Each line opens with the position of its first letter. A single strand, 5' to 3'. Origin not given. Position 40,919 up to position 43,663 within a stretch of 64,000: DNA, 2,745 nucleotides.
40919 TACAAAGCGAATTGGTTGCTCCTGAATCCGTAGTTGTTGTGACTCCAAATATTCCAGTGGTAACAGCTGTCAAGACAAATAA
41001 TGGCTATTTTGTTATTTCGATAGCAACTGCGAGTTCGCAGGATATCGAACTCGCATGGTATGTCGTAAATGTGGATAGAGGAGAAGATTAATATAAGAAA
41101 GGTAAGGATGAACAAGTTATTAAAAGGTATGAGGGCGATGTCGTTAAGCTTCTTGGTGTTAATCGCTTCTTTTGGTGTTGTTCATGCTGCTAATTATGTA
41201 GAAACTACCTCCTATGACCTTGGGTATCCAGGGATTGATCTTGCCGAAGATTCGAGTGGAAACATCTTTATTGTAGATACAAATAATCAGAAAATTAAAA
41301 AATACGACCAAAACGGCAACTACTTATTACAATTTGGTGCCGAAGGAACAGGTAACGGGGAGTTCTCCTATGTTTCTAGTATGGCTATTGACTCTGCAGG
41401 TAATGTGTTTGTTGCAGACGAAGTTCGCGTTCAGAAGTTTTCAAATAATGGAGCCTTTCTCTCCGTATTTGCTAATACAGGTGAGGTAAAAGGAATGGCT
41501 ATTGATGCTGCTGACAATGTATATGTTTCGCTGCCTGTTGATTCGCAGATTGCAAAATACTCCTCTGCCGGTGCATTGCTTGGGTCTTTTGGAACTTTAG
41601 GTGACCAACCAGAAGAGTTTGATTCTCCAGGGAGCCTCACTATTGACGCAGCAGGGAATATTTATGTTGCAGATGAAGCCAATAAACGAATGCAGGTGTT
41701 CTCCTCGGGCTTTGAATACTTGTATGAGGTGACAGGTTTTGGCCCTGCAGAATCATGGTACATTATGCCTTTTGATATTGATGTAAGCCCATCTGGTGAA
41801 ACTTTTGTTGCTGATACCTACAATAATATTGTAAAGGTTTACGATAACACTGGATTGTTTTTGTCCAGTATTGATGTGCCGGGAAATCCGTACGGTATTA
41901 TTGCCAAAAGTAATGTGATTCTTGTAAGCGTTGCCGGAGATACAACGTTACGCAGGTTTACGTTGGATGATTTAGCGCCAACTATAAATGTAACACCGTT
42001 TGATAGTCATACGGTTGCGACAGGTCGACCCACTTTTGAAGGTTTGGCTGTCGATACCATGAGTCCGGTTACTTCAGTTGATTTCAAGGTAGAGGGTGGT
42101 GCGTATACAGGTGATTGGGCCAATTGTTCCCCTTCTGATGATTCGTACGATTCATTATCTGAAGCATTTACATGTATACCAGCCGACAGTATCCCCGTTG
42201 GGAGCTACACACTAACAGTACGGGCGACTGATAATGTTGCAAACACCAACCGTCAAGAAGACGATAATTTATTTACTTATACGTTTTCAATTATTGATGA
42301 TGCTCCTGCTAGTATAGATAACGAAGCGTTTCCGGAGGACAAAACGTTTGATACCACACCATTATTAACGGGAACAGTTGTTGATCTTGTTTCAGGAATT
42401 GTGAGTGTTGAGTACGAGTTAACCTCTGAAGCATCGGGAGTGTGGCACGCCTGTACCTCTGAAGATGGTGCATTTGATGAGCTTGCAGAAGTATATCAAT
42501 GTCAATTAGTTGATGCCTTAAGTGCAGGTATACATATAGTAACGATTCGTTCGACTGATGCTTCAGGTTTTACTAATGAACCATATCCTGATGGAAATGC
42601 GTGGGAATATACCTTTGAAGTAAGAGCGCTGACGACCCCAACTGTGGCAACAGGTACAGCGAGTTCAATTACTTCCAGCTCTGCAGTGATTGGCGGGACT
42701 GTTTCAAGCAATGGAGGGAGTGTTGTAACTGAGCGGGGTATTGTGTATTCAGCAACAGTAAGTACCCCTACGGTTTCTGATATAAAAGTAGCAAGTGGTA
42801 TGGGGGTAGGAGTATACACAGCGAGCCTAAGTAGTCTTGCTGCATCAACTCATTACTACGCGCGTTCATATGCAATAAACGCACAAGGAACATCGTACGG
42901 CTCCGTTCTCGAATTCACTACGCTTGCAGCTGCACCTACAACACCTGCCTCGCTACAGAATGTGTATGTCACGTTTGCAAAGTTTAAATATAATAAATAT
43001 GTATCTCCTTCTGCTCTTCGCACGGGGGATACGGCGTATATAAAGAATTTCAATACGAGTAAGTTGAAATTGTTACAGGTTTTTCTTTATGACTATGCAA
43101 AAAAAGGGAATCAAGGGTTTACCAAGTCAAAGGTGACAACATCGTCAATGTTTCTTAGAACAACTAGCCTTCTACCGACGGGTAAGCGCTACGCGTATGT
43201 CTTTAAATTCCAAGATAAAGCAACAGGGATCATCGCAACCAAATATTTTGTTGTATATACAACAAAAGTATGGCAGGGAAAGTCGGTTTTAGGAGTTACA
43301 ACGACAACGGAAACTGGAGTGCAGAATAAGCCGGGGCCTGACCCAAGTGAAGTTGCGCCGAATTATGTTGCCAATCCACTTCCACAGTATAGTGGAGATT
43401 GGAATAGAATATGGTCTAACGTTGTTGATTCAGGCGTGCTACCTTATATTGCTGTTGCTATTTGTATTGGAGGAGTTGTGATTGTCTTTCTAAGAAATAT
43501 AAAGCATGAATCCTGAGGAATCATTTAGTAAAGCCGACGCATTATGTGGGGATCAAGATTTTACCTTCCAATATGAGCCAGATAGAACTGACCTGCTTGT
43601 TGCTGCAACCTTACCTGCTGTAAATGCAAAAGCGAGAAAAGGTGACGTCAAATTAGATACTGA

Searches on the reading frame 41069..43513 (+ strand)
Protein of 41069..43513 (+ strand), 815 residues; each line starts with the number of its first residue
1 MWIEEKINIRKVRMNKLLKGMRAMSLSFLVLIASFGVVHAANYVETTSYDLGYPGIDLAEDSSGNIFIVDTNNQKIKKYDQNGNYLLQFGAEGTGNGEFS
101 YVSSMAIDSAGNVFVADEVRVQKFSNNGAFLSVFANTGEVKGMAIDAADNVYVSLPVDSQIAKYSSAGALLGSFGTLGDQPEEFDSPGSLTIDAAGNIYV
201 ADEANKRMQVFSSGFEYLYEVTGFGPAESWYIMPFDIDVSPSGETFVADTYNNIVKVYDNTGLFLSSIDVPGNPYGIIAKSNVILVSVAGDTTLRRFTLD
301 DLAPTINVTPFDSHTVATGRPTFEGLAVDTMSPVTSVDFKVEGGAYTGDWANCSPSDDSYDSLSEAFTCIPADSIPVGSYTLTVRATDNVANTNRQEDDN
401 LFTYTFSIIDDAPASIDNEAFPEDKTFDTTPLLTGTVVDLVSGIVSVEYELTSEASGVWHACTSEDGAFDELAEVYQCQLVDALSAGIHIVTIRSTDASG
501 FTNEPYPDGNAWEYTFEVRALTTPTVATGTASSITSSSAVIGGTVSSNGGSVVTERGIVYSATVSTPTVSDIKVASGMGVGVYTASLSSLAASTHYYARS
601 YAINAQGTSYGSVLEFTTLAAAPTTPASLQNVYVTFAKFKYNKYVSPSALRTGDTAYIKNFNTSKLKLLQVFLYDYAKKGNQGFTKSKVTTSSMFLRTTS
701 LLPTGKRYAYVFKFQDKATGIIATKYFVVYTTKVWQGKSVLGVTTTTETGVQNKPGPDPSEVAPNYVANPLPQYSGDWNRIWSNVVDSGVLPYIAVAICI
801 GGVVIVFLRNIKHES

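Call 32: search_protein_families(library=pfam, proteins=[window:41069-43513:+], max_evalue=0.001)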
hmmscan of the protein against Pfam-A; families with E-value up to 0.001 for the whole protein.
window:41069-43513:+ (815 aa): 5 families
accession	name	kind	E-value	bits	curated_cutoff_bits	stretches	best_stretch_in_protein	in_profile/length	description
PF01436.27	NHL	-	3.7e-15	55.5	20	1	184-211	1-28/28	NHL repeat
PF17170.10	DUF5128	-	6.4e-08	32.6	22.9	1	56-118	46-109/321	6-bladed beta-propeller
PF08450.18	SGL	-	1.8e-06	28.2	26.3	0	55-131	138-217/246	SMP-30/Gluconolactonase/LRE-like region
PF06739.17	SBBP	-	5e-06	26.8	20.5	0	101-116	14-29/38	Beta-propeller repeat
PF19077.6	Big_13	-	2.4e-05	25.2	27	0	366-397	63-94/102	Bacterial Ig-like domain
